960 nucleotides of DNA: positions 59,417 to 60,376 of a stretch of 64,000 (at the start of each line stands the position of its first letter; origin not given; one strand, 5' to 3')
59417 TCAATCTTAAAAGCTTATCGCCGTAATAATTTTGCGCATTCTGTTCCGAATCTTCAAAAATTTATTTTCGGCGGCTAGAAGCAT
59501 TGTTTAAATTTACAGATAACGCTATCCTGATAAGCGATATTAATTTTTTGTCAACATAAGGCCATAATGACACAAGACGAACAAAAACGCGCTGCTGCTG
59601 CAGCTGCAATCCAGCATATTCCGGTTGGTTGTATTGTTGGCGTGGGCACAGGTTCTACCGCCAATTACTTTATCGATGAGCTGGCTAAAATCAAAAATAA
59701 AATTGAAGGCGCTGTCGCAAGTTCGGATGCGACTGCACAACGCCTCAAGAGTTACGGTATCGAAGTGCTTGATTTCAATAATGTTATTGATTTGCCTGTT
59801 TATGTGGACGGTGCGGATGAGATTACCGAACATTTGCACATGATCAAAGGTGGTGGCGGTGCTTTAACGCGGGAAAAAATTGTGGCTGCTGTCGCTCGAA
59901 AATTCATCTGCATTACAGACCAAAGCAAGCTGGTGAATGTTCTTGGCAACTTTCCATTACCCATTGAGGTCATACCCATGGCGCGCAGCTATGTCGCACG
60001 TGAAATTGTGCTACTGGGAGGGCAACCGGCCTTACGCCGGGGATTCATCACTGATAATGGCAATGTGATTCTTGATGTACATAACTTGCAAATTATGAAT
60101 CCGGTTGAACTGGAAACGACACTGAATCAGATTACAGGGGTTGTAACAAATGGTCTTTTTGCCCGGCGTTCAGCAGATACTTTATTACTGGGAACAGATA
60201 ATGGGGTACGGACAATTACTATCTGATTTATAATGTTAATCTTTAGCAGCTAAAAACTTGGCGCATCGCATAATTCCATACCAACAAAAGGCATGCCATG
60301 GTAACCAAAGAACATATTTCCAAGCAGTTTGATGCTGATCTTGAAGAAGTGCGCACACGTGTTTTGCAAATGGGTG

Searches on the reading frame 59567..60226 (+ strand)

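Call 53: search_protein_families(library=pfam, proteins=[window:59567-60226:+], max_evalue=0.001)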
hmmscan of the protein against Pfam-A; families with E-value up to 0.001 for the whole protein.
window:59567-60226:+ (219 aa): 2 families
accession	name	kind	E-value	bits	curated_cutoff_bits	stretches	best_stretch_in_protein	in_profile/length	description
PF06026.20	Rib_5-P_isom_A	-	6.9e-61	205.3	26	1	49-213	2-173/173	Ribose 5-phosphate isomerase A (phosphoriboisomerase A)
PF00455.28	DeoRC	-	4.2e-05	24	31.8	1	3-44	2-43/160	DeoR C terminal sensor domain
